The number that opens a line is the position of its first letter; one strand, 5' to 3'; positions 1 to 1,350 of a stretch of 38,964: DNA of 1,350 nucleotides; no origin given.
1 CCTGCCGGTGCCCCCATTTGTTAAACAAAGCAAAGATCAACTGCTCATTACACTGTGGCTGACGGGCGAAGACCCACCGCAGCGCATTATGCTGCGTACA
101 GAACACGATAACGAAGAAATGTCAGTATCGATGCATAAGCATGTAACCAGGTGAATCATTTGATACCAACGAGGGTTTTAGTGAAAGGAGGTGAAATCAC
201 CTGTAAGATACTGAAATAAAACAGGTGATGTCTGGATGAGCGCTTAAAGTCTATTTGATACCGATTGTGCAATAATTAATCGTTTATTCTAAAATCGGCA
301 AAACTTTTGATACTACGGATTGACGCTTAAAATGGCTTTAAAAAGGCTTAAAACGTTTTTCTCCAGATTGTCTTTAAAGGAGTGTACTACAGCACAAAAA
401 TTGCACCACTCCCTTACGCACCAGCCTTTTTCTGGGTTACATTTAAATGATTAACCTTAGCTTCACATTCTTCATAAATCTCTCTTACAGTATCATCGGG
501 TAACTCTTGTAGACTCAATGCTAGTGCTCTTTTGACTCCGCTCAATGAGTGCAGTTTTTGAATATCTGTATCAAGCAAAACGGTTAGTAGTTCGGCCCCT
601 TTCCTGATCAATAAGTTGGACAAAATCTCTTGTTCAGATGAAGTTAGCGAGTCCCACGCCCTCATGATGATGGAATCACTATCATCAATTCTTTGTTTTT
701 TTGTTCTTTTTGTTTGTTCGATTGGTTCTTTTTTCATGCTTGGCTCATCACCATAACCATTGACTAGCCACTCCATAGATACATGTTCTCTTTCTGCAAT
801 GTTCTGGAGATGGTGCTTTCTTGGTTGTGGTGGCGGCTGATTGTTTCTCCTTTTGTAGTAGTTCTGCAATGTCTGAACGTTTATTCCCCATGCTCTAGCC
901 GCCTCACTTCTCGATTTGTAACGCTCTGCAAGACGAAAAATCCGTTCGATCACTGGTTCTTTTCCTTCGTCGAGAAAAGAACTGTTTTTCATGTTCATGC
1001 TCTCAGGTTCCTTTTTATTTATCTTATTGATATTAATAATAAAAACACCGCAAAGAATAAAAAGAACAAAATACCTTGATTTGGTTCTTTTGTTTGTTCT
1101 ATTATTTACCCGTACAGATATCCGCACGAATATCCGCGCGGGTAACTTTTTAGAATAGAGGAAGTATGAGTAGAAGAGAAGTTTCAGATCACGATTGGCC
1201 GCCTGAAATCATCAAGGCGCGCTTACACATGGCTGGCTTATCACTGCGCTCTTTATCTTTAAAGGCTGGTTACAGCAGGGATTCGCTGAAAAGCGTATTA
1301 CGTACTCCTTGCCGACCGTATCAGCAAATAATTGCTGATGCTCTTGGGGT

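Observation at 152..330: Divergent Mu-type ends: three repeats at each end, left terminus near 152, right terminus not resolved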

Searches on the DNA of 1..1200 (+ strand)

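Call 6: search_dna_similar(query=window:1-1200:+, collection=ecoli_genomes, mode=near)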
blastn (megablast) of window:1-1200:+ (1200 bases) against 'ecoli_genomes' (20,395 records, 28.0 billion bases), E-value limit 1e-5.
Records with a match: 5414; places in all: 5696; records where one place covers at least 80% of the query: 90.
Genomes with a match: 5413 of 5426; with a place that covers at least 80% of the query: 90. Places per genome that has any: lowest 1, median 1, highest 5. On chromosomes: 5694 places; on plasmids: 2.
Best place of each record, by identity: >=99% 3724; 95-99% 1607; 90-95% 69; 80-90% 14.
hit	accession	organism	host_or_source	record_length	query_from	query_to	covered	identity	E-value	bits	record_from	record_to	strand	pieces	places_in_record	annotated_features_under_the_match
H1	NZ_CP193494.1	Escherichia coli O121 strain WL1277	Non-intact or comminuted pork product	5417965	138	1200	89%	99.6%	0e+0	1941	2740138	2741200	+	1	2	hypothetical protein | helix-turn-helix domain-containing protein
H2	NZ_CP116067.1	Escherichia coli strain DETEC-S792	ICU staff rectal swab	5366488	141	1200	88%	99.8%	0e+0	1947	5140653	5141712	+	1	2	hypothetical protein | helix-turn-helix domain-containing protein | hydratase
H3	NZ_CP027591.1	Escherichia coli strain 2014C-3011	Homo sapiens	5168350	139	1200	89%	99.6%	0e+0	1940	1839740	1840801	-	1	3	hypothetical protein | helix-turn-helix domain-containing protein | TerB family tellurite resistance protein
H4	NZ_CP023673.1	Escherichia coli strain SMN013SH2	cattle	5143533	139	1200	89%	99.6%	0e+0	1940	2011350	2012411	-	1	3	hypothetical protein | helix-turn-helix domain-containing protein | TerB family tellurite resistance protein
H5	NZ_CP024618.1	Escherichia coli strain SMN152SH1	cattle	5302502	139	1200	89%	99.6%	0e+0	1940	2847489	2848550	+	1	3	hypothetical protein | helix-turn-helix domain-containing protein | TerB family tellurite resistance protein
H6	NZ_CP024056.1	Escherichia coli strain SMN197SH3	cattle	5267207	139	1200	89%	99.6%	0e+0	1940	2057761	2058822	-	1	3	hypothetical protein | helix-turn-helix domain-containing protein | TerB family tellurite resistance protein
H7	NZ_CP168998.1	Escherichia coli strain UTAK-14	Veal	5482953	139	1200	89%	99.6%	0e+0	1940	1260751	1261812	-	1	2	hypothetical protein | helix-turn-helix domain-containing protein | regulatory protein RecX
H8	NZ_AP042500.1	Escherichia coli strain OkiPb01679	bovine feces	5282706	139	1200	89%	99.6%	0e+0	1940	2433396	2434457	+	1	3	hypothetical protein | helix-turn-helix domain-containing protein | TerB family tellurite resistance protein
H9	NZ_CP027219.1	Escherichia coli strain 2015C-3163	Homo sapiens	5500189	140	1200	88%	99.6%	0e+0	1938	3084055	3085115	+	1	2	hypothetical protein | helix-turn-helix domain-containing protein | phage head closure protein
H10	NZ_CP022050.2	Escherichia coli O157 strain FDAARGOS_293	Homo sapiens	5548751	140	1200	88%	99.6%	0e+0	1938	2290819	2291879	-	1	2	hypothetical protein (x2) | helix-turn-helix domain-containing protein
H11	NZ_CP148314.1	Escherichia coli strain Z1323MEC0002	Mammal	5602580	140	1200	88%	99.6%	0e+0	1938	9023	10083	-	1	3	hypothetical protein | helix-turn-helix domain-containing protein | phage head closure protein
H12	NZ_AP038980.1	Escherichia coli O103:H2 strain 20151001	Homo sapiens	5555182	140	1200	88%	99.6%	0e+0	1938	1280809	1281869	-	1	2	hypothetical protein | helix-turn-helix domain-containing protein | phage head closure protein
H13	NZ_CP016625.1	Escherichia coli O157:H7 strain FRIK944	Bos taurus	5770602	141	1200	88%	99.6%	0e+0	1936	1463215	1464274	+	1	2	hypothetical protein | helix-turn-helix domain-containing protein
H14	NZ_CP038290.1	Escherichia coli O157:H7 strain TX 265-1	cattle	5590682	141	1200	88%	99.6%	0e+0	1936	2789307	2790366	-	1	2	hypothetical protein | helix-turn-helix domain-containing protein | phage tail tip domain-containing protein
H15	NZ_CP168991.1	Escherichia coli strain UTAK-8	Veal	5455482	141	1200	88%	99.6%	0e+0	1936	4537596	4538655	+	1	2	hypothetical protein | helix-turn-helix domain-containing protein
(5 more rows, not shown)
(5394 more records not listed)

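Call 44: search_dna_similar(query=window:1-141:+, collection=ecoli_genomes, mode=near, max_rows=3)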
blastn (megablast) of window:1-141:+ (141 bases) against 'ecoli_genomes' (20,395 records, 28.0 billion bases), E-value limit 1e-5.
Records with a match: 5412; places in all: 5412; records where one place covers at least 80% of the query: 5412.
Genomes with a match: 5412 of 5426; with a place that covers at least 80% of the query: 5412. Places per genome that has any: lowest 1, median 1, highest 1. On chromosomes: 5411 places; on plasmids: 1.
Best place of each record, by identity: >=99% 3765; 95-99% 1644; 90-95% 3.
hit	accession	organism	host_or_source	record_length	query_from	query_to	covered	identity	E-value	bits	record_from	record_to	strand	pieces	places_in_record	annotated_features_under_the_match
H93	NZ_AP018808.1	Escherichia coli strain E2865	Bos taurus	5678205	1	141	100%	100.0%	6e-67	261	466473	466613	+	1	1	malZ: maltodextrin glucosidase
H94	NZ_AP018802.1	Escherichia coli strain E2863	Bos taurus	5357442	1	141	100%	100.0%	6e-67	261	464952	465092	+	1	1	malZ: maltodextrin glucosidase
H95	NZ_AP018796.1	Escherichia coli strain E2855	Bos taurus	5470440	1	141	100%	100.0%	6e-67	261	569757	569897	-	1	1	malZ: maltodextrin glucosidase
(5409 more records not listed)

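Call 45: get_annotated_region(hit=H93, flank=80)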
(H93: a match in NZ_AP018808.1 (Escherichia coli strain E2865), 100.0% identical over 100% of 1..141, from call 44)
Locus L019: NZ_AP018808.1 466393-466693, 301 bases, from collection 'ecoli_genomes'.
description: Escherichia coli strain E2865 chromosome, complete genome
organism: Escherichia coli strain E2865 (NCBI taxid 562)
replicon: chromosome; assembly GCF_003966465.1
host: Bos taurus; source: -; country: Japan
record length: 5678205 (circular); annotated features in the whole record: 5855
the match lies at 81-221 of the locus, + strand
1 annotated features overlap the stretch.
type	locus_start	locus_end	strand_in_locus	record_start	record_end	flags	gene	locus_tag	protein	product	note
CDS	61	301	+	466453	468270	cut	malZ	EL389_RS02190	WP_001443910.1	maltodextrin glucosidase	-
